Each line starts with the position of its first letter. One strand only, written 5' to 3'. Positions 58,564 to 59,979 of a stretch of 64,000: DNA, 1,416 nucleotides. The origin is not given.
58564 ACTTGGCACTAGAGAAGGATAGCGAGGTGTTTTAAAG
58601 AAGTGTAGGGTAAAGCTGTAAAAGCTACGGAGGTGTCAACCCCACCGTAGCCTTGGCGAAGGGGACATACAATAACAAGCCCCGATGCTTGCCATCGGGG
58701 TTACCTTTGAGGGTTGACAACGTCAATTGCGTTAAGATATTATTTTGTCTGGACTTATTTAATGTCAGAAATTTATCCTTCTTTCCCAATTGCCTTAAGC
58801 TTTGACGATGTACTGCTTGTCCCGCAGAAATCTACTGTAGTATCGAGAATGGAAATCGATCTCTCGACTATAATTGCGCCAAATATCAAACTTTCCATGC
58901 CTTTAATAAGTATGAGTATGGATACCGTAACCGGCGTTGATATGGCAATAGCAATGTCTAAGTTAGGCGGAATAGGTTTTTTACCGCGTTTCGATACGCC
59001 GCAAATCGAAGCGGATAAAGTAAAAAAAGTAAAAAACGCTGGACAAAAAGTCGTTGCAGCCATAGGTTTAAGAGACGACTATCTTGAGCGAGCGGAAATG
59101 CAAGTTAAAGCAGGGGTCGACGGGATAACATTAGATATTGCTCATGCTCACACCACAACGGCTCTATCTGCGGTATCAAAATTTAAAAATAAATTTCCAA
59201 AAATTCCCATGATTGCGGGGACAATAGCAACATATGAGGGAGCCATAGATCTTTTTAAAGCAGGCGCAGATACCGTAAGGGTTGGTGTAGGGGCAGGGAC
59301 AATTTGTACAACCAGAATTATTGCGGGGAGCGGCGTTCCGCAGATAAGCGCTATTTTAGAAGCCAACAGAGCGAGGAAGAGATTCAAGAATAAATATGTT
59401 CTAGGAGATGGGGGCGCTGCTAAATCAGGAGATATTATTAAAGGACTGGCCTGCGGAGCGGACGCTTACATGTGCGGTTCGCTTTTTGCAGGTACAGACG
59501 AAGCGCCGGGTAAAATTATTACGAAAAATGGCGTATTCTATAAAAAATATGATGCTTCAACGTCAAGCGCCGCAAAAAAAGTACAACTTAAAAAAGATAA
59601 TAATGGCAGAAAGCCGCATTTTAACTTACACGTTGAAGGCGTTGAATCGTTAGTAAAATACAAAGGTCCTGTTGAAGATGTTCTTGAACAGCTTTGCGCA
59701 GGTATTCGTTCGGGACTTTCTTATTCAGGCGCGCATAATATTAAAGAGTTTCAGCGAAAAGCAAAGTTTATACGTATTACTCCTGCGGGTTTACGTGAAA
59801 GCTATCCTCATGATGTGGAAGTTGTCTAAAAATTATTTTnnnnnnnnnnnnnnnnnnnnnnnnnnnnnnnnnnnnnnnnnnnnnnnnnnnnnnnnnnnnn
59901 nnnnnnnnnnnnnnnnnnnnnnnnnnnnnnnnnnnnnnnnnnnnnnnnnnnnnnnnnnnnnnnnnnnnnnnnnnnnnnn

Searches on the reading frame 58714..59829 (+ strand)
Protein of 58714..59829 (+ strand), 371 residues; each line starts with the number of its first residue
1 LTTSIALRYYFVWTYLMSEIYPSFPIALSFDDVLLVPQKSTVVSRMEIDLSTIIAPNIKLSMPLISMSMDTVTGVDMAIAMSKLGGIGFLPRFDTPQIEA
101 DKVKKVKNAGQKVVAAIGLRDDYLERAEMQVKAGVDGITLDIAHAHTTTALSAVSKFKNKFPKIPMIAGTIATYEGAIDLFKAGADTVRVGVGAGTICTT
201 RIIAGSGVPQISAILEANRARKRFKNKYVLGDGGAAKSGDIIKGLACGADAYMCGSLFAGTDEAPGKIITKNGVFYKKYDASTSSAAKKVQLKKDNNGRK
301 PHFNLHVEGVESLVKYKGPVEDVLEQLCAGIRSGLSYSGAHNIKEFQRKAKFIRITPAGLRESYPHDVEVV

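Call 68: search_protein_families(library=pfam, proteins=[window:58714-59829:+], max_evalue=0.0001)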
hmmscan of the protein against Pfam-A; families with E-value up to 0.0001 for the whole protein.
window:58714-59829:+ (371 aa): 1 family
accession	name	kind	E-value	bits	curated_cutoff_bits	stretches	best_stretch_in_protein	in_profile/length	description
PF00478.31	IMPDH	-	4.9e-110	368.2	25.6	1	27-366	1-345/345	IMP dehydrogenase / GMP reductase domain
